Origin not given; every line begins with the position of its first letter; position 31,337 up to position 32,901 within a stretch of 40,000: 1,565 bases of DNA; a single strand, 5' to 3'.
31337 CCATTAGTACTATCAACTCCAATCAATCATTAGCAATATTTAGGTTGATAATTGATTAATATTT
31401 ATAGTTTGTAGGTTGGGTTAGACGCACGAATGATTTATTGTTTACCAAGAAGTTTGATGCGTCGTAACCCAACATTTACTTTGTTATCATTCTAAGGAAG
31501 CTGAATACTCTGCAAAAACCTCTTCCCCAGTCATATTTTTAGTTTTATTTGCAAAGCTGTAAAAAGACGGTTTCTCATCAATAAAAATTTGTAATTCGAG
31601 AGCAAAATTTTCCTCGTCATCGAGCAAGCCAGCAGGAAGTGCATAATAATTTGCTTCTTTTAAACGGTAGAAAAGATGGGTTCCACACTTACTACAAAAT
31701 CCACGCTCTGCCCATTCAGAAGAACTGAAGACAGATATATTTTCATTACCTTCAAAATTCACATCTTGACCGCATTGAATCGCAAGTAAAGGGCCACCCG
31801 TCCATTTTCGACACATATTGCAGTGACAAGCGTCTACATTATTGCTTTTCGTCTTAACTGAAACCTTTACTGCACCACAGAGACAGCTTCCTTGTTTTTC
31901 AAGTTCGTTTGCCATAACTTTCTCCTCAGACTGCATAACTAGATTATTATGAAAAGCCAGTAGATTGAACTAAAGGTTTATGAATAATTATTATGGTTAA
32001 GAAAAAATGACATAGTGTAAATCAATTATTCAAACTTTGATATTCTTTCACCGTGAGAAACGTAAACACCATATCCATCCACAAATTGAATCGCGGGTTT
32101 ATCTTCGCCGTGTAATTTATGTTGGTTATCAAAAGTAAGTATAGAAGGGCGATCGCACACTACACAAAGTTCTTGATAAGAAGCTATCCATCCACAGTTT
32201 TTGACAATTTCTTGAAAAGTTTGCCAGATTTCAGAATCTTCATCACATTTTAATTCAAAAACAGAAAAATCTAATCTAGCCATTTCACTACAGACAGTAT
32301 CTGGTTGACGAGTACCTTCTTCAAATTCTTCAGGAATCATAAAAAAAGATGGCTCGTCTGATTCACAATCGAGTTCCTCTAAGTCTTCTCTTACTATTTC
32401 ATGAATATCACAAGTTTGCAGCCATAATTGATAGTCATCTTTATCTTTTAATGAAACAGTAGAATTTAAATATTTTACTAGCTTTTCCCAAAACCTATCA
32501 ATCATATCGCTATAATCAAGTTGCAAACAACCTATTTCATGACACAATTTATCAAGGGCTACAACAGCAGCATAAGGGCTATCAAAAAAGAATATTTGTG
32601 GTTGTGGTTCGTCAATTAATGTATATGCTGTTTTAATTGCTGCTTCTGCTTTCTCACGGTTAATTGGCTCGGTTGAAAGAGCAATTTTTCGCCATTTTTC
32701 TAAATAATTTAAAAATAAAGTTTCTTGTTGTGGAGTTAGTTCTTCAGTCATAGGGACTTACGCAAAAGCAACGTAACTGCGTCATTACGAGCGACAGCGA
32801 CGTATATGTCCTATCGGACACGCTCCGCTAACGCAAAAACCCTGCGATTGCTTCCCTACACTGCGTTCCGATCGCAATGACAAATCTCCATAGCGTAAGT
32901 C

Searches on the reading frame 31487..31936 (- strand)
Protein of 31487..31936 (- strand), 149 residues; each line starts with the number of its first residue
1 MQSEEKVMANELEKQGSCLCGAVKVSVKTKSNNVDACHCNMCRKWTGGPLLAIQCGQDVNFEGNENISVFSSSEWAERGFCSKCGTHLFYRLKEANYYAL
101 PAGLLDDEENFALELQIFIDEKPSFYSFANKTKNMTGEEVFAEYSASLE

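Call 39: search_protein_families(library=pfam, proteins=[window:31487-31936:-], max_evalue=0.001)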
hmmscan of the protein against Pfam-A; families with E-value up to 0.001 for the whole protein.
window:31487-31936:- (149 aa): 1 family
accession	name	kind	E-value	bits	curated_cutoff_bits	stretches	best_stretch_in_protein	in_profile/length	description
PF04828.22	GFA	-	1.7e-19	70.5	24.3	1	15-120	3-114/115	Glutathione-dependent formaldehyde-activating enzyme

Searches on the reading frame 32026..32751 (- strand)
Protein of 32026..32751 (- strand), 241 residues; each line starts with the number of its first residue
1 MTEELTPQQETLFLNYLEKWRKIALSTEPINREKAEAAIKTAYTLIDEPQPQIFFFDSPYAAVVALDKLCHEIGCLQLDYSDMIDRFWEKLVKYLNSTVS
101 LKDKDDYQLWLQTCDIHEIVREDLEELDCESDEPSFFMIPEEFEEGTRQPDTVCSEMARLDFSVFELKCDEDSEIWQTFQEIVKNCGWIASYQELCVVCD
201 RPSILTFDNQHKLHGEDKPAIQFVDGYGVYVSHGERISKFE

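Call 3: search_protein_families(library=pfam, proteins=[window:32026-32751:-], max_evalue=0.1)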
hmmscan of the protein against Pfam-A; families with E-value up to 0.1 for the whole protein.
window:32026-32751:- (241 aa): 2 families
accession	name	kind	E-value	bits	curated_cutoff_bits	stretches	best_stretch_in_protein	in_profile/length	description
PF20530.3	DUF6745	-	2.3e-10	40.5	27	1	168-234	22-87/206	Domain of unknown function (DUF6745)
PF00265.24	TK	-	0.037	14.3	20.6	1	152-230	94-168/176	Thymidine kinase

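Call 4: search_protein_families(library=padloc, proteins=[window:32026-32751:-], max_evalue=0.1)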
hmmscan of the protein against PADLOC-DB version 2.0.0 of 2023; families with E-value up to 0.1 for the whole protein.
window:32026-32751:- (241 aa): 0 families

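Call 5: search_protein_families(library=ncbifam, proteins=[window:32026-32751:-], max_evalue=0.1)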
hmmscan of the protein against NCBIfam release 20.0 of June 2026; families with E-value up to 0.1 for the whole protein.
window:32026-32751:- (241 aa): 1 family
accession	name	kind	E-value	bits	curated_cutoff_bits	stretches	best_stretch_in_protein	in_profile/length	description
TIGR01558.1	sm_term_P27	equivalog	0.0064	16.5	45.6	0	86-128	12-53/116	phage terminase small subunit P27 family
